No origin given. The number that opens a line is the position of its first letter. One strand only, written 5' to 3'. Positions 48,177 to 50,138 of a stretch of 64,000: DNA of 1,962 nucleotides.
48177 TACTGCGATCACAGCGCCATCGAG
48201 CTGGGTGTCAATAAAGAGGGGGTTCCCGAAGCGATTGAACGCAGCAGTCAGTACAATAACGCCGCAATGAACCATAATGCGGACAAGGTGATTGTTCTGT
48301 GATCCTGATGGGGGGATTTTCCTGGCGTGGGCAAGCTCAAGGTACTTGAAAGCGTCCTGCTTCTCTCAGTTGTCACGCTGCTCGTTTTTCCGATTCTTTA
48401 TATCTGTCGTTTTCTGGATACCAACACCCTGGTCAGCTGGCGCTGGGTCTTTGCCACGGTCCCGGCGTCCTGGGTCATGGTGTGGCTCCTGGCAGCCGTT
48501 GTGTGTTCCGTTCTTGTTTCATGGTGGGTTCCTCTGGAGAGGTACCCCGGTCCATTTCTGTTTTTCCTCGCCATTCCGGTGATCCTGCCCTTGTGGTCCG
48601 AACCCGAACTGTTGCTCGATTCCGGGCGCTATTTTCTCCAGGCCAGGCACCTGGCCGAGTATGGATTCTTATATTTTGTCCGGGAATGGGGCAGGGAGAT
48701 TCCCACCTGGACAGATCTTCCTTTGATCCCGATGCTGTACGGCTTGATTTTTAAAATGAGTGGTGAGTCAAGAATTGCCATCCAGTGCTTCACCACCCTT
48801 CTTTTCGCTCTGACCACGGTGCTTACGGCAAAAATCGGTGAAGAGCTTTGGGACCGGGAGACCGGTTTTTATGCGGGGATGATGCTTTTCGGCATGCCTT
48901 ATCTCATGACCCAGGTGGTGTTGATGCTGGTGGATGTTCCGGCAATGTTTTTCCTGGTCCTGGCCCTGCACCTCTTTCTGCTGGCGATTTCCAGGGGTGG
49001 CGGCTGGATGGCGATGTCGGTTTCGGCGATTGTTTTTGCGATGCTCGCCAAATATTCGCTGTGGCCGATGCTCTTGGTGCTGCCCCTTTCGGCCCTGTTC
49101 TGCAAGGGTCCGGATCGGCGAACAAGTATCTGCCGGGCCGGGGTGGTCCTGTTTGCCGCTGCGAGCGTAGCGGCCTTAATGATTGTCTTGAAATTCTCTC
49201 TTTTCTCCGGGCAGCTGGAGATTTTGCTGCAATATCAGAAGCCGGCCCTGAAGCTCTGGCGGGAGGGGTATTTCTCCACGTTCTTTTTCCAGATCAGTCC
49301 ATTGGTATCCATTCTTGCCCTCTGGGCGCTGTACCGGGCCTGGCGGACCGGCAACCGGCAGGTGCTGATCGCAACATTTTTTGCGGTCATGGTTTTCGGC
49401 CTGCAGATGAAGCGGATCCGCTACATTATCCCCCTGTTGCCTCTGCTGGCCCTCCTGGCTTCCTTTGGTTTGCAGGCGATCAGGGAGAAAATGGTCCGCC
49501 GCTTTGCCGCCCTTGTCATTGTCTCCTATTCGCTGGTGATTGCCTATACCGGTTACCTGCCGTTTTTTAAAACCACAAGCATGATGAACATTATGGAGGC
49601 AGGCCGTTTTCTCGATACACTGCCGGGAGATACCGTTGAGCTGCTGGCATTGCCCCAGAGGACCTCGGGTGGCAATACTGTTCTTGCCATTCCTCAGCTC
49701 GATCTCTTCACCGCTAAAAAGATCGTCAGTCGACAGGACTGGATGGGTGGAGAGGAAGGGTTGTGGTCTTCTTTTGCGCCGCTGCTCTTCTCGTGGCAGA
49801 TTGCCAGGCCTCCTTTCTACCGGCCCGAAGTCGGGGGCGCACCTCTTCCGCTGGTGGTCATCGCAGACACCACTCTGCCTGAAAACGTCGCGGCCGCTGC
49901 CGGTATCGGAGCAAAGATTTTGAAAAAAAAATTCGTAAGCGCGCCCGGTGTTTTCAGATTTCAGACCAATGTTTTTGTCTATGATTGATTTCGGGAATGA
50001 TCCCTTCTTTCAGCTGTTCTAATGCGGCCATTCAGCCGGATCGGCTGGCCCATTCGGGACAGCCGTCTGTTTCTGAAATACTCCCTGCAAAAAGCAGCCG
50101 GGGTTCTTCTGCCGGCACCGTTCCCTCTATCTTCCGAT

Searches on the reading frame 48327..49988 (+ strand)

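Call 77: search_protein_families(library=pfam, proteins=[window:48327-49988:+], max_evalue=0.00001)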
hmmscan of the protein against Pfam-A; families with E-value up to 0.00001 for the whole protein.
window:48327-49988:+ (553 aa): 1 family
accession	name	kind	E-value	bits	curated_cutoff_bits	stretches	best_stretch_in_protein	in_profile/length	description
PF13231.12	PMT_2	-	8.9e-09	36.2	26.1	1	132-284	4-153/160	Dolichyl-phosphate-mannose-protein mannosyltransferase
